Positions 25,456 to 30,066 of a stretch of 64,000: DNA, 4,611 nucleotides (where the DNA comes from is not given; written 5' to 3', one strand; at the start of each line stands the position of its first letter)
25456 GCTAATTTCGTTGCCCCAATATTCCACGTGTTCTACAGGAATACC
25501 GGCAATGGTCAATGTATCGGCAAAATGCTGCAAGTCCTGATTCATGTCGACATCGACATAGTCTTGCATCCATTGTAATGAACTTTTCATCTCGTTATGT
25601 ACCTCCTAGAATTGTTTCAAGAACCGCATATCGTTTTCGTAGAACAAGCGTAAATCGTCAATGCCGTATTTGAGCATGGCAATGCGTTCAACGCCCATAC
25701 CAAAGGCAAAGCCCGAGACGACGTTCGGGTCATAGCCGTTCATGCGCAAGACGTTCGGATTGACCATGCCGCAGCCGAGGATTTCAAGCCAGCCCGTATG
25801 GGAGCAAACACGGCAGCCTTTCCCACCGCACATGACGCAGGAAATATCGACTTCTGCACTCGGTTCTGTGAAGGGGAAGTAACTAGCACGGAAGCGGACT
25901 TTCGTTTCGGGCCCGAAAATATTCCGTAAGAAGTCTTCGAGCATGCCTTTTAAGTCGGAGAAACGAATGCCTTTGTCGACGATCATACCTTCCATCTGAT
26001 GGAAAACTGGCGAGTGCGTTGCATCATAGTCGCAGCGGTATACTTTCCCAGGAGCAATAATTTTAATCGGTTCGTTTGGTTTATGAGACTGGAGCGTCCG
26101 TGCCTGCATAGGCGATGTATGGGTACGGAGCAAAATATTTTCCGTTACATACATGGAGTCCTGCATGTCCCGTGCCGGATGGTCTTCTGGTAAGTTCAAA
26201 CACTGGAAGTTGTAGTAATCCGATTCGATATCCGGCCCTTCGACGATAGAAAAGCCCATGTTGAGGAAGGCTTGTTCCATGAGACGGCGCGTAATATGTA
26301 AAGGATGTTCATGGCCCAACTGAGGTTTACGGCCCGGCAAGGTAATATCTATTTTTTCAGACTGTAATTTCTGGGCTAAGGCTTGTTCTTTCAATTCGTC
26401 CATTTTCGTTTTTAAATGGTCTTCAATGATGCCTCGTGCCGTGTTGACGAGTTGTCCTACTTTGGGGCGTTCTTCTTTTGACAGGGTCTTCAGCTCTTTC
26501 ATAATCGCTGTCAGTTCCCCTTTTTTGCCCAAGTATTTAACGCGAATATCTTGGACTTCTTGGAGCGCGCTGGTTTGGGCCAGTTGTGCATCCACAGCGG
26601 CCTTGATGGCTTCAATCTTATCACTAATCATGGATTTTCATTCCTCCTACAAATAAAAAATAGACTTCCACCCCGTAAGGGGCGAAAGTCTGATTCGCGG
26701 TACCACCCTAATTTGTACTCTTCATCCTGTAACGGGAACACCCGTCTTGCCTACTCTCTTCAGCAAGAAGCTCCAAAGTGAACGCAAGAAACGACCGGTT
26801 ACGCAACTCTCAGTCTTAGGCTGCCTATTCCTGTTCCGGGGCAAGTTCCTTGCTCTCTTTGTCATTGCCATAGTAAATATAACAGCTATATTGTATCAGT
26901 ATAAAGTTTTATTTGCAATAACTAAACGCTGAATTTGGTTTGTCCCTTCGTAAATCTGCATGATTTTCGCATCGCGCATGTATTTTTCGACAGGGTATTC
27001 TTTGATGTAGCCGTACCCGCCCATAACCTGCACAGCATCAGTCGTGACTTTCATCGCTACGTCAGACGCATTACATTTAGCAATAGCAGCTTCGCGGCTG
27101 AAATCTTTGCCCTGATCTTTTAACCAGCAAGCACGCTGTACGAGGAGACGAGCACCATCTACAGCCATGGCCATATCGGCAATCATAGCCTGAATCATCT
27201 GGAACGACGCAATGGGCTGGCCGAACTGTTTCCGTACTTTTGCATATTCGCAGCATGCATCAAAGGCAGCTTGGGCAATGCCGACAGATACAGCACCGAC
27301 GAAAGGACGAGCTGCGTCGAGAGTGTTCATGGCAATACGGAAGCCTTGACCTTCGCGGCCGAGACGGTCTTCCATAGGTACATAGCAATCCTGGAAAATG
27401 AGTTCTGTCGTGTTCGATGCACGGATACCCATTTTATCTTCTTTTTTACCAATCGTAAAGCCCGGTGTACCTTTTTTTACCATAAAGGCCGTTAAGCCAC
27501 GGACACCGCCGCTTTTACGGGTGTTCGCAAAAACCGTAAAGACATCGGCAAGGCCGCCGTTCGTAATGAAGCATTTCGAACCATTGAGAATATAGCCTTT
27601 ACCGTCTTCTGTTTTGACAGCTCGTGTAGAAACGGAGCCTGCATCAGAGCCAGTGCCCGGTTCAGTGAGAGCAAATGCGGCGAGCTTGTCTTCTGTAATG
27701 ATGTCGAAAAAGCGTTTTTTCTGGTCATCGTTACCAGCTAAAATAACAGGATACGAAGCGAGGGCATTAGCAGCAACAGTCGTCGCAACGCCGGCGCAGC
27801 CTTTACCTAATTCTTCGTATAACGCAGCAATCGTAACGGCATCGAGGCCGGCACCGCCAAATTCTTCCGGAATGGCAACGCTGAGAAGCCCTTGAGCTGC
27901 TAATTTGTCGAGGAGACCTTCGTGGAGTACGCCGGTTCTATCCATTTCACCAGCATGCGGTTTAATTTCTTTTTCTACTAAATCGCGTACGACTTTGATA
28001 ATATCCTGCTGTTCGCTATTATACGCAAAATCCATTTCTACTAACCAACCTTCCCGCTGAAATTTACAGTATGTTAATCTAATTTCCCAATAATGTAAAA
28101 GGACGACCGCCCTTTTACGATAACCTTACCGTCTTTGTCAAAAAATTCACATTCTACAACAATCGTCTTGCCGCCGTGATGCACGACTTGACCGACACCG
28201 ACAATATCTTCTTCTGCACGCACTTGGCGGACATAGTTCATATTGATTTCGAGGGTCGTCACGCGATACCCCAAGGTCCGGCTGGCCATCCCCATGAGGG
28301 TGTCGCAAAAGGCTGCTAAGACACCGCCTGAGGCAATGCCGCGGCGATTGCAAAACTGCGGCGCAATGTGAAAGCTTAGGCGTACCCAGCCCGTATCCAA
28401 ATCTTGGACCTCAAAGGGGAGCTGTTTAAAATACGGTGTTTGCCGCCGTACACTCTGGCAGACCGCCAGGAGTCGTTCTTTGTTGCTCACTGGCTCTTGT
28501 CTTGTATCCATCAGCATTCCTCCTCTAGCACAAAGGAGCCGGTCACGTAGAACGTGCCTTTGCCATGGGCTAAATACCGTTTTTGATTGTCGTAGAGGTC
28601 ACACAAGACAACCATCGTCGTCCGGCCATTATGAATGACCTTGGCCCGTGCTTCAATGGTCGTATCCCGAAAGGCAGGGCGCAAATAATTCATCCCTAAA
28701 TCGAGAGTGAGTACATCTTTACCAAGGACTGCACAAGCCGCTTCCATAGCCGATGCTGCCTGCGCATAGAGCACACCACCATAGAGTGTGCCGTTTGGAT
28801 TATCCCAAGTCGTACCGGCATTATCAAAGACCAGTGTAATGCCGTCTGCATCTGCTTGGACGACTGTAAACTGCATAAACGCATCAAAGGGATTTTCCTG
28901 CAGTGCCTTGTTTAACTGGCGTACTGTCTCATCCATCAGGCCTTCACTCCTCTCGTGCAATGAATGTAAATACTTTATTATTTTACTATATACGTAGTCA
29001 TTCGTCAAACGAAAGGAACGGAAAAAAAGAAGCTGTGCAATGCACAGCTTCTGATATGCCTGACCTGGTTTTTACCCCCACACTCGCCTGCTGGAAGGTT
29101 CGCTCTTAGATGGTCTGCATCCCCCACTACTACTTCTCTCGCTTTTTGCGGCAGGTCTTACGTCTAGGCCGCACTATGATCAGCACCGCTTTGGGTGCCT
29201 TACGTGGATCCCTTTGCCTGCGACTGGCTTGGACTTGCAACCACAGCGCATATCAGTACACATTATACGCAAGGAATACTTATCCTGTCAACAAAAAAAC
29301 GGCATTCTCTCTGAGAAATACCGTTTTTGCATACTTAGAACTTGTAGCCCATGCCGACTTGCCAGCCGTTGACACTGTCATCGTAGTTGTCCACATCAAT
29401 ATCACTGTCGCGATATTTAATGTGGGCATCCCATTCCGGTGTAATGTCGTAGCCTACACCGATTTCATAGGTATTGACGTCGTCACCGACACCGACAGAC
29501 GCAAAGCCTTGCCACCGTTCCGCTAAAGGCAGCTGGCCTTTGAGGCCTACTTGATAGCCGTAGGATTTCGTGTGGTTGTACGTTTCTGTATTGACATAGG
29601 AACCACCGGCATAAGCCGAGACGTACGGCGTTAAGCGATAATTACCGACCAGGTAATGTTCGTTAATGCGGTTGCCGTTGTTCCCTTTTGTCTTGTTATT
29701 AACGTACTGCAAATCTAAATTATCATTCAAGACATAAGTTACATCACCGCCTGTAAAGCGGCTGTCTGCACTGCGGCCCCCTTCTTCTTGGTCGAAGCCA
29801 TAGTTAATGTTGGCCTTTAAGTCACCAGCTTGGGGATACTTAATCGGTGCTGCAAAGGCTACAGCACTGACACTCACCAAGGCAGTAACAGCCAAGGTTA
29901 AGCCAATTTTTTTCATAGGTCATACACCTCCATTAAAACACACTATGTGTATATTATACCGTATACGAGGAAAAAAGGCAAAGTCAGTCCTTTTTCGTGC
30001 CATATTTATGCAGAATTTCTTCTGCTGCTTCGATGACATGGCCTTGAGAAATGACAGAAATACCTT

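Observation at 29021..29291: Stand-alone ~235-nt structured sRNA gene with perfect sigma70 promoter and strong terminator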

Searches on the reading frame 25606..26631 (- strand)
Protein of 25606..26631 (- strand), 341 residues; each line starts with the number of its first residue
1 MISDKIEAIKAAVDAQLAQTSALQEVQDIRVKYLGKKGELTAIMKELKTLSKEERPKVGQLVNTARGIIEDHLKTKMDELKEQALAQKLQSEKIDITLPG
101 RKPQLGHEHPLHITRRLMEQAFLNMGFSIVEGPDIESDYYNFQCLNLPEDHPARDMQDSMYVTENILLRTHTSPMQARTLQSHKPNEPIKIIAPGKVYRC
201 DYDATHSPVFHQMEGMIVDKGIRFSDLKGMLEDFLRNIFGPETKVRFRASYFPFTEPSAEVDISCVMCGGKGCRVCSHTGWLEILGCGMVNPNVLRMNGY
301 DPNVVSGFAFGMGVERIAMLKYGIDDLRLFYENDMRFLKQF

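Call 18: search_protein_families(library=pfam, proteins=[window:25606-26631:-])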
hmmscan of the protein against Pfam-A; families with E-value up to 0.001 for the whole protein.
window:25606-26631:- (341 aa): 2 families
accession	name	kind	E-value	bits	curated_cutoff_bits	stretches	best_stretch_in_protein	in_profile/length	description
PF01409.25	tRNA-synt_2d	-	1.1e-102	343.2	19.8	1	93-341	1-246/246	tRNA synthetases class II core domain (F)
PF02912.23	Phe_tRNA-synt_N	-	8.5e-25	87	22.3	1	23-89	3-69/69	Aminoacyl tRNA synthetase class II, N-terminal domain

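Call 31: list_cluster_members(proteins=[window:25606-26631:-, window:35580-36617:-])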
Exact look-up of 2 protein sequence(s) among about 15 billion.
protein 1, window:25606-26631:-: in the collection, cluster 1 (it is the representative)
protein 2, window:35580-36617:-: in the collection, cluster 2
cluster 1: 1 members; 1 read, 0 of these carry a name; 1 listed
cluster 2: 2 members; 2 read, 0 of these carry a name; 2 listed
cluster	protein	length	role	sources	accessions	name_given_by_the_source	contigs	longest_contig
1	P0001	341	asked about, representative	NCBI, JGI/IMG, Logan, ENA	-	-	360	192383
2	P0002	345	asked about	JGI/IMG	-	-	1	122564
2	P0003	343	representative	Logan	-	-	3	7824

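Call 32: find_encoding_contigs(protein=P0001, flank=1000, max_places=10)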
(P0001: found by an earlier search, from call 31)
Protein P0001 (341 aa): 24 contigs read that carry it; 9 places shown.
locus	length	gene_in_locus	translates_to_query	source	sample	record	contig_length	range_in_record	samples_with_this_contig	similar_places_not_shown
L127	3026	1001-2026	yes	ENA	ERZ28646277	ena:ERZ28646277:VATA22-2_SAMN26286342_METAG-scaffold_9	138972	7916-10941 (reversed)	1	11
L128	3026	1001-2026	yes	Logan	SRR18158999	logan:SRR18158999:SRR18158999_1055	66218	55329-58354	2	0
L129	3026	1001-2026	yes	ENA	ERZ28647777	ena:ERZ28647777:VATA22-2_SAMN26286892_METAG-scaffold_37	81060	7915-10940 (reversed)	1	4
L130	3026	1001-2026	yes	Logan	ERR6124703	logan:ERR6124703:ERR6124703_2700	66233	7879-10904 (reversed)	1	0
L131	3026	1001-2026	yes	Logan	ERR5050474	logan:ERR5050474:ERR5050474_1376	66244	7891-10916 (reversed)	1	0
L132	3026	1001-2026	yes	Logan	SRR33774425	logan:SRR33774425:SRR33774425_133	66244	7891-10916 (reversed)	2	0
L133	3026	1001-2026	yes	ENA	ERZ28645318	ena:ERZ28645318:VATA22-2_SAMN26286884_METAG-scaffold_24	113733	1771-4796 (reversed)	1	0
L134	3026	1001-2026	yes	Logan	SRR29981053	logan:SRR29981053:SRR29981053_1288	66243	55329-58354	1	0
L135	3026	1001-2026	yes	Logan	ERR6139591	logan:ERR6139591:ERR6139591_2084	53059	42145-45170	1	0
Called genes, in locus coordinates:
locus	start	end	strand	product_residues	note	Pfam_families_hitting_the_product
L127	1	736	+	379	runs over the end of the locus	PF02771:Acyl-CoA_dh_N, PF02770:Acyl-CoA_dh_M, PF00441:Acyl-CoA_dh_1, PF08028:Acyl-CoA_dh_2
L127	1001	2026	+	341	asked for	PF02912:Phe_tRNA-synt_N, PF01409:tRNA-synt_2d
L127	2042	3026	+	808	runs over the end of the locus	PF01588:tRNA_bind, PF03483:B3_4, PF03484:B5, PF17759:tRNA_synthFbeta, PF03147:FDX-ACB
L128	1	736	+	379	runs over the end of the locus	PF02771:Acyl-CoA_dh_N, PF02770:Acyl-CoA_dh_M, PF00441:Acyl-CoA_dh_1, PF08028:Acyl-CoA_dh_2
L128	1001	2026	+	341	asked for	PF02912:Phe_tRNA-synt_N, PF01409:tRNA-synt_2d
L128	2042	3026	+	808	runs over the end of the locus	PF01588:tRNA_bind, PF03483:B3_4, PF03484:B5, PF17759:tRNA_synthFbeta, PF03147:FDX-ACB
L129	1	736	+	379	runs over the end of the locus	PF02771:Acyl-CoA_dh_N, PF02770:Acyl-CoA_dh_M, PF00441:Acyl-CoA_dh_1, PF08028:Acyl-CoA_dh_2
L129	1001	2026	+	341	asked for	PF02912:Phe_tRNA-synt_N, PF01409:tRNA-synt_2d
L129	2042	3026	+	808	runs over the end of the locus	PF01588:tRNA_bind, PF03483:B3_4, PF03484:B5, PF17759:tRNA_synthFbeta, PF03147:FDX-ACB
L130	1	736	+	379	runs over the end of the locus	PF02771:Acyl-CoA_dh_N, PF02770:Acyl-CoA_dh_M, PF00441:Acyl-CoA_dh_1, PF08028:Acyl-CoA_dh_2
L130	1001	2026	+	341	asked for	PF02912:Phe_tRNA-synt_N, PF01409:tRNA-synt_2d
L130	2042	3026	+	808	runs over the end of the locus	PF01588:tRNA_bind, PF03483:B3_4, PF03484:B5, PF17759:tRNA_synthFbeta, PF03147:FDX-ACB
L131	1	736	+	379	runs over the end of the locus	PF02771:Acyl-CoA_dh_N, PF02770:Acyl-CoA_dh_M, PF00441:Acyl-CoA_dh_1, PF08028:Acyl-CoA_dh_2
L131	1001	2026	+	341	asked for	PF02912:Phe_tRNA-synt_N, PF01409:tRNA-synt_2d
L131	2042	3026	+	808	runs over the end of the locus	PF01588:tRNA_bind, PF03483:B3_4, PF03484:B5, PF17759:tRNA_synthFbeta, PF03147:FDX-ACB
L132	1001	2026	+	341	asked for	PF02912:Phe_tRNA-synt_N, PF01409:tRNA-synt_2d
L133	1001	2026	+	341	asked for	PF02912:Phe_tRNA-synt_N, PF01409:tRNA-synt_2d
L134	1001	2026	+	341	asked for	PF02912:Phe_tRNA-synt_N, PF01409:tRNA-synt_2d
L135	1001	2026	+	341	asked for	PF02912:Phe_tRNA-synt_N, PF01409:tRNA-synt_2d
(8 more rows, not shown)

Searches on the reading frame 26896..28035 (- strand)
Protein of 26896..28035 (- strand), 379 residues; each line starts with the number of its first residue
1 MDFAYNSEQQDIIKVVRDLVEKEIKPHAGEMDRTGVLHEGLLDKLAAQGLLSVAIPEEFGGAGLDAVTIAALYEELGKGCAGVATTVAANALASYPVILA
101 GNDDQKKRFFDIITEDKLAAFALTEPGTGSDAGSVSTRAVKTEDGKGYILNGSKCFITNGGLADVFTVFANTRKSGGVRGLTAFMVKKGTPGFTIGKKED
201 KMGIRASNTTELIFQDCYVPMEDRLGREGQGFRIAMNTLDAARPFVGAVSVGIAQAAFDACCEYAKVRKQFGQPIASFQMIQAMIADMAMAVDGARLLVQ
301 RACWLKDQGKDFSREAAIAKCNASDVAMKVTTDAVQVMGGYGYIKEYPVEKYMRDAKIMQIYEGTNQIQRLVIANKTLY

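Call 18: search_protein_families(library=pfam, proteins=[window:26896-28035:-])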
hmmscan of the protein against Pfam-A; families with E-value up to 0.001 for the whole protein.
window:26896-28035:- (379 aa): 5 families
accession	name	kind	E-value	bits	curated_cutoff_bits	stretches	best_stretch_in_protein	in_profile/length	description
PF00441.29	Acyl-CoA_dh_1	-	5.2e-50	169.9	22.4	1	229-376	1-148/150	Acyl-CoA dehydrogenase, C-terminal domain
PF02770.24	Acyl-CoA_dh_M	-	3e-29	101.5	33.3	1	120-217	1-97/97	Acyl-CoA dehydrogenase, middle domain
PF02771.21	Acyl-CoA_dh_N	-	1.2e-27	96.9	22.9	1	7-110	2-106/113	Acyl-CoA dehydrogenase, N-terminal domain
PF08028.16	Acyl-CoA_dh_2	-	1.2e-24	87.5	22.7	1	246-366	3-133/134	Acyl-CoA dehydrogenase, C-terminal domain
PF22924.1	ACOX_C_alpha1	-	0.00018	21.8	27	0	305-369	96-160/169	Acyl-CoA oxidase, C-alpha1 domain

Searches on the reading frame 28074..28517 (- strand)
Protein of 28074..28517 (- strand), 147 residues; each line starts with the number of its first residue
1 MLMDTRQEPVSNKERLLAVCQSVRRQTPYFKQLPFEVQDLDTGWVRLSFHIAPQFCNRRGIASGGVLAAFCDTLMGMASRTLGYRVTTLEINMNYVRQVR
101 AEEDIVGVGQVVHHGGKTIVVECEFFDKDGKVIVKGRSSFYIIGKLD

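Call 18: search_protein_families(library=pfam, proteins=[window:28074-28517:-])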
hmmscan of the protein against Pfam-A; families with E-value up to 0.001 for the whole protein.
window:28074-28517:- (147 aa): 2 families
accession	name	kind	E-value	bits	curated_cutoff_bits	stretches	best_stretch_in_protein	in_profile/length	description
PF03061.28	4HBT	-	2.4e-17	63.4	20.6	1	60-133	2-78/79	Thioesterase superfamily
PF13279.12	4HBT_2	-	4e-05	24.5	25.5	1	75-139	34-100/122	Thioesterase-like superfamily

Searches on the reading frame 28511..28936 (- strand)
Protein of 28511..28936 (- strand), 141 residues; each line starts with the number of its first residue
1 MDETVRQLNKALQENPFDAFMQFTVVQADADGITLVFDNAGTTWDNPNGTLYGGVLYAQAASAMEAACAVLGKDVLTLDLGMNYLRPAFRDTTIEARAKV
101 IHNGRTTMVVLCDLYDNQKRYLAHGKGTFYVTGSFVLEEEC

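Call 18: search_protein_families(library=pfam, proteins=[window:28511-28936:-])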
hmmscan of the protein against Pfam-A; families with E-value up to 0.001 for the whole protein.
window:28511-28936:- (141 aa): 2 families
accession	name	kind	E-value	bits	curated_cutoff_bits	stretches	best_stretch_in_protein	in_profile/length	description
PF03061.28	4HBT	-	3.5e-15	56.5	20.6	1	48-120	1-76/79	Thioesterase superfamily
PF13622.12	4HBT_3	-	3.1e-08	34.2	24.3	1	44-118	5-73/83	Acyl-CoA thioesterase N-terminal domain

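Call 43: find_related_loci(query=window:28511-28936:-, collection=metagenome_contigs, flank=3000)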
Query window:28511-28936:- (141 aa) in metagenome_contigs; peptide patterns used: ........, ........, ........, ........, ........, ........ (x = any residue, [..] = any of these).
188 stretches matched a pattern; 41 encode a relative of the query (tblastn E <= 1e-3); 41 distinct loci.
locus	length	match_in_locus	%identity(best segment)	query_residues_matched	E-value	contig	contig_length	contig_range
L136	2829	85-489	66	6-140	1e-63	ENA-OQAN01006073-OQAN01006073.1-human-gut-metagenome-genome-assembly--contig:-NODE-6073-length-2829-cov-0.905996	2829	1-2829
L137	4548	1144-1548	66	6-140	4e-63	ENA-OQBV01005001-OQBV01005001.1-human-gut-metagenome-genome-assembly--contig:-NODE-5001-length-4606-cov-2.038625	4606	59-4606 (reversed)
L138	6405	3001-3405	66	6-140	4e-63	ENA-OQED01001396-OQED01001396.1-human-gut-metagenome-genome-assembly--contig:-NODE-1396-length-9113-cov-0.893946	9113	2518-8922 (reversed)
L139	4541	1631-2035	67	6-140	5e-63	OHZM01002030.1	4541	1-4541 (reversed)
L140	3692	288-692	67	6-140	5e-63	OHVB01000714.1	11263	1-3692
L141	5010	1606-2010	66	6-140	2e-62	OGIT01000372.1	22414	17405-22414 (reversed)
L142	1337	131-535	66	6-140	8e-66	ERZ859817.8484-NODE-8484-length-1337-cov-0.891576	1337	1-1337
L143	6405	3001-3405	66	6-140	2e-62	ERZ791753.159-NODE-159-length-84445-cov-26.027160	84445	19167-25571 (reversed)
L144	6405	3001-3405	66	6-140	2e-62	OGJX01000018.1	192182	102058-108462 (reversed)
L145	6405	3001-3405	66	6-140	2e-62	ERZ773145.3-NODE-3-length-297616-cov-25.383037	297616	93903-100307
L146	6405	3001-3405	66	6-140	2e-62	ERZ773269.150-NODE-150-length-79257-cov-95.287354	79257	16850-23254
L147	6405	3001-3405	66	6-140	2e-62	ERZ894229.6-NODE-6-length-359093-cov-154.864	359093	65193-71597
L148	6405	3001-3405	66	6-140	2e-62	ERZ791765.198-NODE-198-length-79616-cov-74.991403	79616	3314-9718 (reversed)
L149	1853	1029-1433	66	6-140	3e-64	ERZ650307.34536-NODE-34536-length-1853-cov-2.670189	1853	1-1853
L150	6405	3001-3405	66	6-140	2e-62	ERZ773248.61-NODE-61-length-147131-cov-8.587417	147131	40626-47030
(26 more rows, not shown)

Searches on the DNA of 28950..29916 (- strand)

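Call 38: search_rna_families(sources=[L025, L031, L047, L048, L062, L065, L081, L094, L103, L110, L114, L116, L118, L123, L001, L043, L020], threshold=gathering)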
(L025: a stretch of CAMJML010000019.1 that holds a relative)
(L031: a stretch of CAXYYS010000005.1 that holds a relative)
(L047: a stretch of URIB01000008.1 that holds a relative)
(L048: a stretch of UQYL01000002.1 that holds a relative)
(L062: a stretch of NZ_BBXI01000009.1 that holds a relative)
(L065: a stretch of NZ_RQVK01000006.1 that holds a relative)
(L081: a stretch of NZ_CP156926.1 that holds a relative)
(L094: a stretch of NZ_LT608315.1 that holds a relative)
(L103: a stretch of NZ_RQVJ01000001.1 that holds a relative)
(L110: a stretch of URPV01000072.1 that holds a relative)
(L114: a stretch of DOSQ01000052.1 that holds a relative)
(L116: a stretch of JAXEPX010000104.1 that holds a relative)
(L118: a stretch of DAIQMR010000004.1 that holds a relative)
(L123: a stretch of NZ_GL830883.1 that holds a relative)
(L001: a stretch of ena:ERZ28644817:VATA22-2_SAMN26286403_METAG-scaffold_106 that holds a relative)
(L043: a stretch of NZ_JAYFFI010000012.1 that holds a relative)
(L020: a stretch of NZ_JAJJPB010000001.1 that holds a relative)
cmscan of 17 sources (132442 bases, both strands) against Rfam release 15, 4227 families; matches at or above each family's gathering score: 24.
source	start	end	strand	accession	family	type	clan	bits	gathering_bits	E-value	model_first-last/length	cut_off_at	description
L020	5736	5942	-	RF03072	raiA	Cis-reg; riboswitch;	-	206.2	101.3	7.8e-53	1-209/209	no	raiA RNA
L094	3305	3509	-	RF03072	raiA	Cis-reg; riboswitch;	-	201.8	101.3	1.3e-51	1-209/209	no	raiA RNA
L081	478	705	-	RF03072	raiA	Cis-reg; riboswitch;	-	197.8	101.3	1.9e-50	1-209/209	no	raiA RNA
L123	4264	4476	+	RF03072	raiA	Cis-reg; riboswitch;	-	197.6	101.3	2.1e-50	1-209/209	no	raiA RNA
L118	896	1099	+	RF03072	raiA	Cis-reg; riboswitch;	-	197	101.3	3.1e-50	1-209/209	no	raiA RNA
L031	1179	1381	+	RF03072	raiA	Cis-reg; riboswitch;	-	194.3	101.3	1.7e-49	1-209/209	no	raiA RNA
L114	3167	3370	-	RF03072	raiA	Cis-reg; riboswitch;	-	193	101.3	4.1e-49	1-209/209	no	raiA RNA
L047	2169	2373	+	RF03072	raiA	Cis-reg; riboswitch;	-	192.5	101.3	5.6e-49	1-209/209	no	raiA RNA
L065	5571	5775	+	RF03072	raiA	Cis-reg; riboswitch;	-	192.5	101.3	5.7e-49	1-209/209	no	raiA RNA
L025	791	1013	+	RF03072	raiA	Cis-reg; riboswitch;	-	192.2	101.3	6.8e-49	1-209/209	no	raiA RNA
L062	4737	4939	+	RF03072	raiA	Cis-reg; riboswitch;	-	191.6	101.3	9.9e-49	1-209/209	no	raiA RNA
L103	2774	2978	-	RF03072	raiA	Cis-reg; riboswitch;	-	191.2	101.3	1.3e-48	1-209/209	no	raiA RNA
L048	4674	4879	+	RF03072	raiA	Cis-reg; riboswitch;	-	190.1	101.3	2.7e-48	1-209/209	no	raiA RNA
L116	2915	3151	+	RF03072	raiA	Cis-reg; riboswitch;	-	190.1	101.3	2.7e-48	1-209/209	no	raiA RNA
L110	601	801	-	RF03072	raiA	Cis-reg; riboswitch;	-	184.3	101.3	1.1e-46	1-209/209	no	raiA RNA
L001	6661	6866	+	RF03072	raiA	Cis-reg; riboswitch;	-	184.1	101.3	1.3e-46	1-209/209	no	raiA RNA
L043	367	590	-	RF03072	raiA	Cis-reg; riboswitch;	-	155.2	101.3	1.8e-38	1-209/209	no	raiA RNA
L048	1733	1833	-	RF00162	SAM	Cis-reg; riboswitch;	CL00012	79.4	44.4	1e-16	1-108/108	no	SAM riboswitch aptamer (S box leader)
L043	6844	6915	-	RF00005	tRNA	Gene; tRNA;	CL00001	72.9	29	1.1e-13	1-71/71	no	tRNA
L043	6929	7001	-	RF00005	tRNA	Gene; tRNA;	CL00001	70.2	29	5.6e-13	1-71/71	no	tRNA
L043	7089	7161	-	RF00005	tRNA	Gene; tRNA;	CL00001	70.2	29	5.7e-13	1-71/71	no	tRNA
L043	7006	7079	-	RF00005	tRNA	Gene; tRNA;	CL00001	67.3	29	3.6e-12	1-71/71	no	tRNA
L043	6762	6832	-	RF00005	tRNA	Gene; tRNA;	CL00001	61.4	29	1.5e-10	1-71/71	no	tRNA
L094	2243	2330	-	RF00005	tRNA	Gene; tRNA;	CL00001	52.9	29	3.4e-08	1-71/71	no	tRNA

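Call 42: search_rna_families(source=window, start=28950, end=29350, threshold=evalue, max_evalue=10)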
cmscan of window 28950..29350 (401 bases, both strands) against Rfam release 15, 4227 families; matches with E-value up to 10: 7.
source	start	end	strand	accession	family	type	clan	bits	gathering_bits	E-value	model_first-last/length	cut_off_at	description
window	29051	29256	-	RF03072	raiA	Cis-reg; riboswitch;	-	184.1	101.3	3.9e-49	1-209/209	no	raiA RNA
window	28976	29061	+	RF02029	sraA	Gene; sRNA;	-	23.7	56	0.19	1-95/95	no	sraA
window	29000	29049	-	RF02843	RefA5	Gene; antisense;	-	22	91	0.038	1-68/68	no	Enterococcus sRNA A5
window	29022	29052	+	RF02426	SpF03_sRNA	Gene; sRNA;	-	20.7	50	1.3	58-88/106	no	Streptococcus sRNA SpF03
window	29127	29268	+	RF02177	SMCR2_1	Gene; lncRNA;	-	18.1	50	0.41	1-159/159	no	Smith-Magenis syndrome chromosome region, candidate 2 conserved region 1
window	28970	29065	+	RF01860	Afu_455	Gene; snRNA; snoRNA; CD-box;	-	18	48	1.1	1-92/92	no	A. fumigatus snoRNA Afu_455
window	29248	29334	-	RF01651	ceN69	Gene; snRNA; snoRNA; CD-box;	-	14.4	45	6.2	1-107/107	no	Caenorhabditis snoRNA ceN69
